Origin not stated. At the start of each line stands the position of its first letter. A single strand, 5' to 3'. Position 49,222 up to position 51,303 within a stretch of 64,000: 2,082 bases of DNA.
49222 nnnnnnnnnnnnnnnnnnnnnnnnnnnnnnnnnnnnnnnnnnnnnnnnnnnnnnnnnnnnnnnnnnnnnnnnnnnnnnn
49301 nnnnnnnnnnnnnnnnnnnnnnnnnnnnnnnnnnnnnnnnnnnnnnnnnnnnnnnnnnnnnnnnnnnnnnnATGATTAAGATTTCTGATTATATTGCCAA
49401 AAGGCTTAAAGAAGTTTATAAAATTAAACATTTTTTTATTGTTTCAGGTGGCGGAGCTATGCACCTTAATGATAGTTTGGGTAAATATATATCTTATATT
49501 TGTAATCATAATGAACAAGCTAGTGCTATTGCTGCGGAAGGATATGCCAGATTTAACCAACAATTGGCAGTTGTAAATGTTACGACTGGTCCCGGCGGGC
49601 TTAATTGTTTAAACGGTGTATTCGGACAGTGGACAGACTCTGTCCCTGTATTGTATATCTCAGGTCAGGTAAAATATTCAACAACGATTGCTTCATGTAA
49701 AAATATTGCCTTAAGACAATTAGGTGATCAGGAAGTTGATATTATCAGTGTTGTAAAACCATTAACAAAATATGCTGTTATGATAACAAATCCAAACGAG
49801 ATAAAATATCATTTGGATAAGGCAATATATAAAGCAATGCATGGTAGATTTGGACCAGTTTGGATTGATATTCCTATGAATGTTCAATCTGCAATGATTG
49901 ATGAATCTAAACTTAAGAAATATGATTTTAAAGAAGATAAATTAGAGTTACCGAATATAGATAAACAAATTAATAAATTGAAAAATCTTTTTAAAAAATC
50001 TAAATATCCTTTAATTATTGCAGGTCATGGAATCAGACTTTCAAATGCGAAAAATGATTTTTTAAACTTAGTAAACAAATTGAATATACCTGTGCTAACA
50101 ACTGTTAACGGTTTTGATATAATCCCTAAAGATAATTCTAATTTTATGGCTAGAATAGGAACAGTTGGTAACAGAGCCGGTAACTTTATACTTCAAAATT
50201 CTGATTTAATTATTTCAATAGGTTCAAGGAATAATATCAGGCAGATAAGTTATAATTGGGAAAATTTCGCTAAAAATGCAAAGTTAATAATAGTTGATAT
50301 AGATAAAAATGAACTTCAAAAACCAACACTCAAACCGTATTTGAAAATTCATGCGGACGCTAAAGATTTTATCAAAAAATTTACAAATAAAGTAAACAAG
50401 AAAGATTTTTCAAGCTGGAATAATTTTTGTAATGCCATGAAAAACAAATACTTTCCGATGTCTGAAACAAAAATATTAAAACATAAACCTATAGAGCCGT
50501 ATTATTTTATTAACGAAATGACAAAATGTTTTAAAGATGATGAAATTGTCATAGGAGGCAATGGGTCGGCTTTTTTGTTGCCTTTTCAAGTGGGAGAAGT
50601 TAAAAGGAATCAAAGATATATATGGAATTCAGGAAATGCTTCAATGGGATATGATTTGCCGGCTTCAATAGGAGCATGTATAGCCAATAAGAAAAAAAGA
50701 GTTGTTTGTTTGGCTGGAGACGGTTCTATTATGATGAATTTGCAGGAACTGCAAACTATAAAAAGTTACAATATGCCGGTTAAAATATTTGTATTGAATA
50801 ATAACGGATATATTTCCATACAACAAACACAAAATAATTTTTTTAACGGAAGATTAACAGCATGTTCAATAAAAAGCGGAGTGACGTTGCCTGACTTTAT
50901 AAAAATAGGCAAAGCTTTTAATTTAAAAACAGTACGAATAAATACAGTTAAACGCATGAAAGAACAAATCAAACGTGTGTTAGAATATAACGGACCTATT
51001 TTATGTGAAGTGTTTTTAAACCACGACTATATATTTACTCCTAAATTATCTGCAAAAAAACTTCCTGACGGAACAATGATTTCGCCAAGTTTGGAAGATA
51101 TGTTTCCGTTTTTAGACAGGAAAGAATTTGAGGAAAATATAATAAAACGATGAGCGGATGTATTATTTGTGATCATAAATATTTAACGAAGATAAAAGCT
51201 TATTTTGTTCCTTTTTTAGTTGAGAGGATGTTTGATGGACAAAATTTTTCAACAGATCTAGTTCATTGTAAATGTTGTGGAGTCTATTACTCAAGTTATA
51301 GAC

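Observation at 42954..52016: CDP-3,6-dideoxyhexose core (RfbF/G/H) coupled to a YerE-like ThDP enzyme, an aldolase-fold protein, two HAD phosphatases and a methyltransferase: candidate pathway for an undescribed branched or C-extended sugar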

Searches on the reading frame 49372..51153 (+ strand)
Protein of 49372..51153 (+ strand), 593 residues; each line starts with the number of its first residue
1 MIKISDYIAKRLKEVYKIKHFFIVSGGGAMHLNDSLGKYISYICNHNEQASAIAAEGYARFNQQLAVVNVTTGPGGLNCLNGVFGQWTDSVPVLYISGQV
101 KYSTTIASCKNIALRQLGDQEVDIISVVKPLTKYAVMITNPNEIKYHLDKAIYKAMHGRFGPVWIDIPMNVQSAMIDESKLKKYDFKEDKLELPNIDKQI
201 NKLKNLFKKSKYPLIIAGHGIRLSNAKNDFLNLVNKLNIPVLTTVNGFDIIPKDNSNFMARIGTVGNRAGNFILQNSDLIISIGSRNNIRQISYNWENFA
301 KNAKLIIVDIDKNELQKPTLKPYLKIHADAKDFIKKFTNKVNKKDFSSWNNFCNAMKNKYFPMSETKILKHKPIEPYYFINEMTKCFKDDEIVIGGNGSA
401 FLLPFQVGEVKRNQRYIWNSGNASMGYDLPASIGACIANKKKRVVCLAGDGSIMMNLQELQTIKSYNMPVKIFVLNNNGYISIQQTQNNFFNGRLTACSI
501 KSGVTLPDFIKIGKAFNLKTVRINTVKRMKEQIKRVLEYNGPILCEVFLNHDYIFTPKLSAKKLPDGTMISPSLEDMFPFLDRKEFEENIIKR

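Call 3: search_protein_families(library=pfam, proteins=[window:49372-51153:+], max_evalue=0.01)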
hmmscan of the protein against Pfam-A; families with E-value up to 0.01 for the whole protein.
window:49372-51153:+ (593 aa): 3 families
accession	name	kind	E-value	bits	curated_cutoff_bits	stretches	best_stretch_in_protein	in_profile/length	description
PF02775.26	TPP_enzyme_C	-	2.7e-36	125.1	21.9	1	407-547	12-151/151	Thiamine pyrophosphate enzyme, C-terminal TPP binding domain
PF00205.28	TPP_enzyme_M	-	7.1e-32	110.4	30.4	1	200-336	1-136/137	Thiamine pyrophosphate enzyme, central domain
PF02776.23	TPP_enzyme_N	-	1.2e-27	96.5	26.8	1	3-105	2-105/119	Thiamine pyrophosphate enzyme, N-terminal TPP binding domain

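Call 4: search_protein_families(library=ncbifam, proteins=[window:49372-51153:+], max_evalue=0.001)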
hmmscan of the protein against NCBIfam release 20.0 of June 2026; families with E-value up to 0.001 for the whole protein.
window:49372-51153:+ (593 aa): 54 families (the best 25 are shown)
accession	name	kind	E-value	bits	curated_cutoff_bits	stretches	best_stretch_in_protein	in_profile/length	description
TIGR00118.1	acolac_lg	equivalog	1.9e-107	360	538.35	1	9-553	8-538/557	biosynthetic-type acetolactate synthase large subunit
NF006524.0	PRK08978.1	equivalog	2.8e-98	329.6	738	1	16-552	14-527/548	acetolactate synthase 2 catalytic subunit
NF004919.0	PRK06276.1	equivalog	6.9e-98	328.4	866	1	8-554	7-543/582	acetolactate synthase large subunit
NF004710.0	PRK06048.1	equivalog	3.2e-96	323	976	1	16-557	21-545/561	acetolactate synthase large subunit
NF006016.1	PRK08155.1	equivalog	1.9e-92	310.5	870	1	11-552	11-535/554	acetolactate synthase large subunit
NF005824.0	PRK07710.1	equivalog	2.4e-89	300.2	976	1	17-555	31-554/573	acetolactate synthase large subunit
NF006319.0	PRK08527.1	equivalog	4e-86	289.6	905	1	8-550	10-539/565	acetolactate synthase large subunit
NF005584.0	PRK07282.1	equivalog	1.2e-83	281.6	970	1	6-562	14-553/566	acetolactate synthase large subunit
NF005860.0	PRK07789.1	equivalog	2e-82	277.4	881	1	11-571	43-600/615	acetolactate synthase large subunit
NF005651.0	PRK07418.1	subfamily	3.1e-81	273.4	942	1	30-557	46-567/617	acetolactate synthase large subunit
NF005058.0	PRK06466.1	equivalog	3.4e-81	273.4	951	1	16-541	17-538/574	acetolactate synthase 3 large subunit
NF005228.0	PRK06725.1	equivalog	2e-80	270.6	991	1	18-553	31-549/571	acetolactate synthase large subunit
NF006581.0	PRK09107.1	equivalog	1.5e-74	251.4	974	1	16-551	24-555/595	acetolactate synthase 3 large subunit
NF006122.0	PRK08266.1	subfamily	1.6e-73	248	571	1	17-551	18-526/543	hypothetical protein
NF005364.0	PRK06882.1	equivalog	2e-72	244.4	1083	1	17-536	18-531/574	acetolactate synthase 3 large subunit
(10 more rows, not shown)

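Call 7: search_solved_structures(query=window:49372-51153:+, max_evalue=1e-20)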
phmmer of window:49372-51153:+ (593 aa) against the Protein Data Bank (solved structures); distinct sequences matched with E-value up to 1e-20: 126 (the best 60 are shown).
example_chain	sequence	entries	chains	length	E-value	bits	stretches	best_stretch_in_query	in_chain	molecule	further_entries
8rph_A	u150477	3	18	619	8.8e-113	381.1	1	2-590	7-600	Thiamine pyrophosphate-binding protein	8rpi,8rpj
5ahk_A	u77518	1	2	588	3.7e-70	240.3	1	2-559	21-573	ACETOLACTATE SYNTHASE II, LARGE SUBUNIT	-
6lpi_A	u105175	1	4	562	1.4e-65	225.2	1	18-552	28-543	Acetolactate synthase isozyme 1 large subunit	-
7u25_A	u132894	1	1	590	6.5e-63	216.4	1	16-558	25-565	Acetolactate synthase, chloroplastic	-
3e9y_A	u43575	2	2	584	8.7e-63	216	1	16-558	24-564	Acetolactate synthase, chloroplastic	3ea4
7stq_A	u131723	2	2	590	2.3e-62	214.6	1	16-558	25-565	Acetolactate synthase, chloroplastic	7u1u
7tzz_A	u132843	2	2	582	2.4e-62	214.6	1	16-557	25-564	Acetolactate synthase, chloroplastic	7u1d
6u9h_A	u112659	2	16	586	3.2e-62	214.2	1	16-558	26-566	Acetolactate synthase, chloroplastic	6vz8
1ybh_A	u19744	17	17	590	3.2e-62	214.1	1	16-558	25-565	Acetolactate synthase, chloroplast | Acetolactate synthase | Acetolactate synthase, chloroplastic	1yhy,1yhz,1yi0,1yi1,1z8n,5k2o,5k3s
8et5_A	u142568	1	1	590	3.6e-62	214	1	16-557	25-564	Acetolactate synthase, chloroplastic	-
6dek_A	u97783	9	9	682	1.9e-54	188.5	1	16-567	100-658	Acetolactate synthase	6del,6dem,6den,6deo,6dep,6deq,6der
1jsc_A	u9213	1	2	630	1.9e-51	178.6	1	25-557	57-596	ACETOHYDROXY-ACID SYNTHASE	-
6u9d_A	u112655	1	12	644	2.1e-51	178.5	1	25-557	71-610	Acetolactate synthase catalytic subunit, mitochondrial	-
1n0h_A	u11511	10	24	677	2.5e-51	178.2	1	25-557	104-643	Acetolactate synthase | Acetolactate synthase, mitochondrial | Acetolactate synthase catalytic subunit, mitochondrial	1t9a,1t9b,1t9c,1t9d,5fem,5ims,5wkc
8x3x_A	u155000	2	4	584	7.5e-51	176.6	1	11-553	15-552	BbmA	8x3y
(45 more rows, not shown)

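Call 17: find_homologous_proteins(query=window:49372-51153:+, max_evalue=1e-30)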
Query window:49372-51153:+ (593 aa): 8000 proteins with E <= 1e-30 among 8000 candidates; the best 120 are listed.
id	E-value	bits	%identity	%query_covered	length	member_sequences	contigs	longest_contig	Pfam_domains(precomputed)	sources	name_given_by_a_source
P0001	0.0e+0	1347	100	100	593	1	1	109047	PF02775.27,PF02776.24,PF00205.29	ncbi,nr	ncbi:MAG: thiamine pyrophosphate-binding protein [Endomicrobiaceae bacterium]|nr:thiamine pyrophosph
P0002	0.0e+0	1089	78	100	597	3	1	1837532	PF02775.27,PF02776.24,PF00205.29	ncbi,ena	-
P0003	0.0e+0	1070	79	100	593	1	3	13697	PF02775.27,PF02776.24,PF00205.29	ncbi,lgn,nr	ncbi:MAG: thiamine pyrophosphate-binding protein [Endomicrobiaceae bacterium]|nr:thiamine pyrophosph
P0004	0.0e+0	1016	73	100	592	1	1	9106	PF02775.27,PF02776.24,PF00205.29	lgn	-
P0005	0.0e+0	1015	73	100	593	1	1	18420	PF02775.27,PF02776.24,PF00205.29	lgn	-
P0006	0.0e+0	1014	74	100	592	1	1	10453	PF02775.27,PF02776.24,PF00205.29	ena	-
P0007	0.0e+0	1013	74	100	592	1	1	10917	PF02775.27,PF02776.24,PF00205.29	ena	-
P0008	0.0e+0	1011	73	100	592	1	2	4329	PF02775.27,PF02776.24,PF00205.29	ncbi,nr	ncbi:MAG: thiamine pyrophosphate-binding protein [bacterium]|nr:thiamine pyrophosphate-binding prote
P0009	2.1e-298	1009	73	100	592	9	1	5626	PF02775.27,PF02776.24,PF00205.29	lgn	-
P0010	5.0e-298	1008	71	100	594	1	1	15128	PF02775.27,PF02776.24,PF00205.29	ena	-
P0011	7.0e-298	1007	72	100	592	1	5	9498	PF02775.27,PF02776.24,PF00205.29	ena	-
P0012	1.9e-296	1002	71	100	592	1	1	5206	PF02775.27,PF02776.24,PF00205.29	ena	-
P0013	1.9e-296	1002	71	100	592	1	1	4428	PF02775.27,PF02776.24,PF00205.29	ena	-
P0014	2.4e-296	1002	72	100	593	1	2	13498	PF02775.27,PF02776.24,PF00205.29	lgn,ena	-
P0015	7.0e-296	1001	71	100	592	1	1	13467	PF02775.27,PF02776.24,PF00205.29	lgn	-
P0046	1.2e-289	980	71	100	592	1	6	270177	PF02775.27,PF02776.24,PF00205.29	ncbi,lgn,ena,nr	ncbi:MAG: thiamine pyrophosphate-binding protein [Candidatus Gastranaerophilales bacterium]|nr:thiam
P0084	6.0e-284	961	69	99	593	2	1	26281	PF02775.27,PF02776.24,PF00205.29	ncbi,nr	ncbi:MAG: thiamine pyrophosphate-binding protein [Alphaproteobacteria bacterium]|nr:thiamine pyropho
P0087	3.2e-282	955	68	100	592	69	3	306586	PF02775.27,PF02776.24,PF00205.29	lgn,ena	-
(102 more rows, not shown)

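Call 18: find_encoding_contigs(protein=P0046, flank=10000, max_places=2)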
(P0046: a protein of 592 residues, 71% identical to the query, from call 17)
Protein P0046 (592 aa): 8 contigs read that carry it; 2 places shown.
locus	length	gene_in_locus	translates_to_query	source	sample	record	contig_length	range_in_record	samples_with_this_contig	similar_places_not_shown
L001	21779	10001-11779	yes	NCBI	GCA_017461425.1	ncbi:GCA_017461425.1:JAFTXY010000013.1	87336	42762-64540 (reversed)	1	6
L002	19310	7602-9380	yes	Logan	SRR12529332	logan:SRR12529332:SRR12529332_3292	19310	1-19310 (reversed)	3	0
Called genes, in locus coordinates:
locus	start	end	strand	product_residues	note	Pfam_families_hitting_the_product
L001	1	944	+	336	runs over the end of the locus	PF01699:Na_Ca_ex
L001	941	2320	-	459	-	PF07690:MFS_1, PF13347:MFS_2, PF07690:MFS_1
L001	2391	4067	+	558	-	PF08486:SpoIID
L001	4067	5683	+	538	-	PF03023:MurJ, PF01554:MatE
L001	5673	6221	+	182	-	PF01300:Sua5_yciO_yrdC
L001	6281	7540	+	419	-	PF04464:Glyphos_transf (weak)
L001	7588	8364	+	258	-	PF22674:C2185-like_N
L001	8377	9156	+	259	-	PF00483:NTP_transferase, PF12804:NTP_transf_3 (weak)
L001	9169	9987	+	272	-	PF03328:HpcH_HpaI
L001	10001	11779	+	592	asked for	PF02776:TPP_enzyme_N, PF00205:TPP_enzyme_M, PF02775:TPP_enzyme_C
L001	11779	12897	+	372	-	PF04055:Radical_SAM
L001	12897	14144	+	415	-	PF04230:PS_pyruv_trans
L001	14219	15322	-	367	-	PF00535:Glycos_transf_2, PF13641:Glyco_tranf_2_3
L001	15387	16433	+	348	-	PF01370:Epimerase, PF04321:RmlD_sub_bind, PF01073:3Beta_HSD, PF16363:GDP_Man_Dehyd, PF02719:Polysacc_synt_2, PF07993:NAD_binding_4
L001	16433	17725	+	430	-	PF00535:Glycos_transf_2, PF13641:Glyco_tranf_2_3 (weak), PF22674:C2185-like_N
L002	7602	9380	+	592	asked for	PF02776:TPP_enzyme_N, PF00205:TPP_enzyme_M, PF02775:TPP_enzyme_C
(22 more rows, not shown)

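Call 19: find_encoding_contigs(protein=P0084, flank=10000, max_places=2)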
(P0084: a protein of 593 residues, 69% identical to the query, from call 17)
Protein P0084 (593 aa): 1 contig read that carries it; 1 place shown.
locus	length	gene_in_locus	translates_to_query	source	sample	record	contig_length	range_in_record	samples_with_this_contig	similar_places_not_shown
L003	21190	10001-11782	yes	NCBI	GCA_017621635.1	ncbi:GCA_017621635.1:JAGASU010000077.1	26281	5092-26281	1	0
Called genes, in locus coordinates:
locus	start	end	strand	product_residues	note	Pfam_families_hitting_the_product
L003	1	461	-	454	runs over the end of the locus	PF00587:tRNA-synt_2b, PF03129:HGTP_anticodon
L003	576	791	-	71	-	-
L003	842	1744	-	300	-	PF13302:Acetyltransf_3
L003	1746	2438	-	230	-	PF01427:Peptidase_M15, PF02557:VanY (weak)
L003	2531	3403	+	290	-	-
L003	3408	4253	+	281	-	PF02811:PHP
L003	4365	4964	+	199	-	PF00239:Resolvase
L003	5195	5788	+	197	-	-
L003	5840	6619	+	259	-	PF00483:NTP_transferase, PF12804:NTP_transf_3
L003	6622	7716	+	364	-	PF01370:Epimerase, PF02719:Polysacc_synt_2, PF04321:RmlD_sub_bind, PF16363:GDP_Man_Dehyd, PF07993:NAD_binding_4 (weak)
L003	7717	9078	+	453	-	PF01041:DegT_DnrJ_EryC1, PF00155:Aminotran_1_2 (weak), PF00266:Aminotran_5 (faint), PF01053:Cys_Met_Meta_PP (weak), PF01212:Beta_elim_lyase (weak)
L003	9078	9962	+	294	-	PF01370:Epimerase, PF04321:RmlD_sub_bind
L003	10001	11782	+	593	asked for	PF02776:TPP_enzyme_N, PF00205:TPP_enzyme_M, PF02775:TPP_enzyme_C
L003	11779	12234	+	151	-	-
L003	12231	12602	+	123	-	-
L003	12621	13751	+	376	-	PF00535:Glycos_transf_2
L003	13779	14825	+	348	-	PF00535:Glycos_transf_2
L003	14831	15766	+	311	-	PF00535:Glycos_transf_2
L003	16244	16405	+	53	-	-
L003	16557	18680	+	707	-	PF01136:Peptidase_U32, PF12392:DUF3656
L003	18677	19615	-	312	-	PF05045:RgpF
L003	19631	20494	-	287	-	PF05045:RgpF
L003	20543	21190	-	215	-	PF25087:GMPPB_C (faint), PF00132:Hexapep (weak), PF13720:Acetyltransf_11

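Call 20: find_encoding_contigs(protein=P0087, flank=10000, max_places=2)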
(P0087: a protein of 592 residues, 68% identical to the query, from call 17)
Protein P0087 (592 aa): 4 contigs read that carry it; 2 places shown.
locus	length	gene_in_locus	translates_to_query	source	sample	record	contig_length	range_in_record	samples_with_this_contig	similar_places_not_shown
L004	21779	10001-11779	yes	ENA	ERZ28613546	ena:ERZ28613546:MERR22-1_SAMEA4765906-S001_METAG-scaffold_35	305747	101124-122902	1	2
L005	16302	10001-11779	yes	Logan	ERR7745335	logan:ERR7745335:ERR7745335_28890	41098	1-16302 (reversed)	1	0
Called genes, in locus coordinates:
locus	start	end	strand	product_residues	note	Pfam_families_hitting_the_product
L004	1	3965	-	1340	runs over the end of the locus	-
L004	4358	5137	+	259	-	PF00483:NTP_transferase, PF12804:NTP_transf_3 (weak)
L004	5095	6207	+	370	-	PF04321:RmlD_sub_bind, PF01073:3Beta_HSD (faint), PF01370:Epimerase, PF02719:Polysacc_synt_2, PF16363:GDP_Man_Dehyd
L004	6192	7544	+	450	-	PF00266:Aminotran_5 (faint), PF01041:DegT_DnrJ_EryC1, PF00155:Aminotran_1_2 (weak), PF01053:Cys_Met_Meta_PP (weak)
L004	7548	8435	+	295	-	PF01370:Epimerase, PF04321:RmlD_sub_bind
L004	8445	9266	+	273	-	PF03328:HpcH_HpaI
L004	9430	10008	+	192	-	PF13344:Hydrolase_6 (weak), PF00702:Hydrolase, PF13419:HAD_2 (faint), PF13242:Hydrolase_like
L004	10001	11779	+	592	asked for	PF02776:TPP_enzyme_N, PF00205:TPP_enzyme_M, PF02775:TPP_enzyme_C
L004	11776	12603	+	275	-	PF01370:Epimerase, PF16363:GDP_Man_Dehyd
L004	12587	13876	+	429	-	PF01593:Amino_oxidase, PF13450:NAD_binding_8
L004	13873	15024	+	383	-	PF00535:Glycos_transf_2, PF13641:Glyco_tranf_2_3 (weak)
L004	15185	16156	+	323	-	PF00535:Glycos_transf_2, PF13641:Glyco_tranf_2_3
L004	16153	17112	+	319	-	PF00535:Glycos_transf_2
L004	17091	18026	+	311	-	PF00535:Glycos_transf_2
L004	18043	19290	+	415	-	PF09594:GT87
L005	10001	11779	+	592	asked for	PF02776:TPP_enzyme_N, PF00205:TPP_enzyme_M, PF02775:TPP_enzyme_C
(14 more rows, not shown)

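Call 21: find_related_loci(query=window:49372-51153:+, collection=genome_contigs, flank=10000)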
Query window:49372-51153:+ (593 aa) in genome_contigs; peptide patterns used: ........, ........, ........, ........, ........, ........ (x = any residue, [..] = any of these).
599 stretches matched a pattern (row limit reached: there are more); 577 encode a relative of the query (tblastn E <= 1e-3); the best 80 are kept; 80 distinct loci.
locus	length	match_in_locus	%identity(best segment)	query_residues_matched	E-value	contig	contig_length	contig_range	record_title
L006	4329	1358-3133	73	1-592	0e+0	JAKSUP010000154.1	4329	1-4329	MAG: bacterium isolate Horse_feces336 MAG336_154, whole genome shotgun sequence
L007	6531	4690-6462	72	1-591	0e+0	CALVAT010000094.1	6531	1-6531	MAG: Candidatus Gastranaerophilales bacterium isolate BRZ_PT__bin79 genome assembly, contig: BRZ_PT__NODE_15853_length_6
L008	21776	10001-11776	71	1-591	0e+0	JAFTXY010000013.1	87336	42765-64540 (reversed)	MAG: Candidatus Gastranaerophilales bacterium isolate RGIG4251 Roe_deer_Colon-5__c2044, whole genome shotgun sequence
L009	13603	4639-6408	70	1-590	0e+0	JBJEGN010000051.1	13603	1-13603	MAG: Candidatus Gastranaerophilaceae bacterium isolate LOHA11_bin.028 NODE_2292_length_13603_cov_6.488485, whole genome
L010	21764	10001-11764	71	1-588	0e+0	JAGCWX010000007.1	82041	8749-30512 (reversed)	MAG: Elusimicrobiaceae bacterium isolate RGIG10197 Yak_Rumen-5__c262074, whole genome shotgun sequence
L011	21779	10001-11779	67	1-593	0e+0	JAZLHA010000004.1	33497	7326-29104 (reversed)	MAG: Candidatus Enterousia sp. isolate T1900044989_TA20190051.MAGScoT_cleanbin_000050 SGB_4185_k141_1240438, whole genom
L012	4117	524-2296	66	1-591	0e+0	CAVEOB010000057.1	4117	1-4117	[Ruminococcus] gnavus isolate H07648-L1_cleanbin_000019 genome assembly, contig: Spades_H07648-L1_contig_15174, whole ge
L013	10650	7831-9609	67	1-591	0e+0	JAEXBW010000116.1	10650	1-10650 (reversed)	MAG: Elusimicrobia bacterium isolate OH_SFB_89 k127_396341, whole genome shotgun sequence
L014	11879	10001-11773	66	1-591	0e+0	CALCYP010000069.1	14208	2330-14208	MAG TPA_asm: uncultured bacterium isolate ERR1278073_bin.4_CONCOCT_v1.1_MAG genome assembly, contig: ERZ842377.1939, who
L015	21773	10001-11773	66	1-591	0e+0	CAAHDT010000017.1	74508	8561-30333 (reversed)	TPA_asm: Candidatus Gastranaerophilales bacterium, isolate HGM07933, WGS project CAAHDT010000000 data, contig: SRS476326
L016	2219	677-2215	72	1-513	0e+0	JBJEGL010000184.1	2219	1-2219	MAG: Candidatus Gastranaerophilaceae bacterium isolate LOHA03_bin.015 NODE_36179_length_2219_cov_4.518022, whole genome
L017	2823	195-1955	61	1-590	0e+0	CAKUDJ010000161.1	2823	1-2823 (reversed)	MAG: uncultured Elusimicrobiales bacterium isolate REFINED_METABAT215_TOP10_CONTIGS_1500_ASSEMBLY_K77_MERGED__Hadza_MoBi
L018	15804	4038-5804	64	1-592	0e+0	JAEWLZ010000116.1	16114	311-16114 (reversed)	MAG: Cyanobacteria bacterium OH_PDB_112 k127_186017, whole genome shotgun sequence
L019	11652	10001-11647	67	1-549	0e+0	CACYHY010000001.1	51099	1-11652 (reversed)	MAG: uncultured proteobacterium isolate RUG11963 genome assembly, contig: RUG11963_asm_1, whole genome shotgun sequence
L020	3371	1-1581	70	63-591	0e+0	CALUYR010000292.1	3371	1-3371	MAG: Candidatus Gastranaerophilales bacterium isolate BRZ_DP__bin38 genome assembly, contig: BRZ_DP__NODE_47989_length_3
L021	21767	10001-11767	61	2-591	0e+0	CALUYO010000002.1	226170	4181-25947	MAG: Candidatus Gastranaerophilales bacterium isolate BRZ_LG__bin75 genome assembly, contig: BRZ_LG__NODE_51_length_2261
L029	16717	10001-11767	60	1-592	0e+0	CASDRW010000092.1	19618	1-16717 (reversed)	uncultured proteobacterium isolate SI.B40.metabat-bins.148 genome assembly, contig: SI.B40.metabat-bins.148.fa_k141_2505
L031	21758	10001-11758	61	2-592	0e+0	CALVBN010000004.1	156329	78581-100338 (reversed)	MAG: Candidatus Gastranaerophilales bacterium isolate BRZ_AG__bin104 genome assembly, contig: BRZ_AG__NODE_161_length_15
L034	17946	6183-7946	59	1-591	0e+0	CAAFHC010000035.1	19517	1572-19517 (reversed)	MAG TPA_asm: Alphaproteobacteria bacterium, isolate HGM16780, WGS project CAAFHC010000000 data, contig: SRS146812_64_k99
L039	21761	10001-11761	57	2-588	0e+0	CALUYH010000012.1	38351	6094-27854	MAG: uncultured Elusimicrobiales bacterium isolate BRZ_SN__bin21 genome assembly, contig: BRZ_SN__NODE_1297_length_38351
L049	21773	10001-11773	54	1-592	0e+0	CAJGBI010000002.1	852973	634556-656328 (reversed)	Puniceicoccaceae bacterium Marseille-Q1082 genome assembly, contig: contig00002, whole genome shotgun sequence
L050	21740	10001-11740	57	1-586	0e+0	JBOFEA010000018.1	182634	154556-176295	MAG: Brevinemataceae bacterium isolate WFFMC_MAG_136 k139_131513_flag=0_multi=31.9932_len=182634, whole genome shotgun s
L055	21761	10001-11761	57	1-591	0e+0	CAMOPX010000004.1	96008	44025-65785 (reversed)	MAG: uncultured bacterium isolate SRR873608_bin.202_metaWRAP_v1.3_MAG genome assembly, contig: NODE_371_length_96008_cov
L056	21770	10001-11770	54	1-590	0e+0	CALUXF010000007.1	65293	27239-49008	MAG: uncultured Elusimicrobiales bacterium isolate BRZ_RC__bin78 genome assembly, contig: BRZ_RC__NODE_221_length_65293_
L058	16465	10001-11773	53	1-592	0e+0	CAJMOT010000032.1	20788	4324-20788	TPA_asm: uncultured bacterium isolate ERR414309-bin.19 genome assembly, contig: NODE_1419_length_20788_cov_5.864660, who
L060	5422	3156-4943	50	2-592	0e+0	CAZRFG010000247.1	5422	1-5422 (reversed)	MAG TPA_asm: uncultured Victivallaceae bacterium isolate SRP216815_co1_12 genome assembly, contig: NODE_21885_length_542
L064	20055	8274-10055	51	2-590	0e+0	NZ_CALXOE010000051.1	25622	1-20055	MAG: uncultured Victivallis sp. isolate BRZ_FG__bin79 BRZ_FG__NODE_3247_length_25622_cov_9.005089, whole genome shotgun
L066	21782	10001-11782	48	2-591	0e+0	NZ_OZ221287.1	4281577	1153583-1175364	Pararobbsia alpina isolate ABIP432 chromosome 1, complete sequence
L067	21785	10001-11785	51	1-593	0e+0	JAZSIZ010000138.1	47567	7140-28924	MAG: Victivallaceae bacterium isolate T1900044567_TS20190033.MAGScoT_cleanbin_000033 SGB_415_k141_2678180, whole genome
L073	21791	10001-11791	49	1-591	0e+0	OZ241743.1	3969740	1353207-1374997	MAG: Mucilaginibacter sp. isolate b2475503-9be8-4991-a676-b399fdf717d8 genome assembly, chromosome: 1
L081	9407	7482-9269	47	1-591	0e+0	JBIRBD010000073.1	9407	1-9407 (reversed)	MAG: Chthoniobacterales bacterium isolate WGG202013 k141_1954169_length_9407_SRR21875705, whole genome shotgun sequence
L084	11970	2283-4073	47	1-591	0e+0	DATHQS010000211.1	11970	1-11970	MAG TPA_asm: Candidatus Acidiferrales bacterium isolate SMAG_U12745 k141_2717953, whole genome shotgun sequence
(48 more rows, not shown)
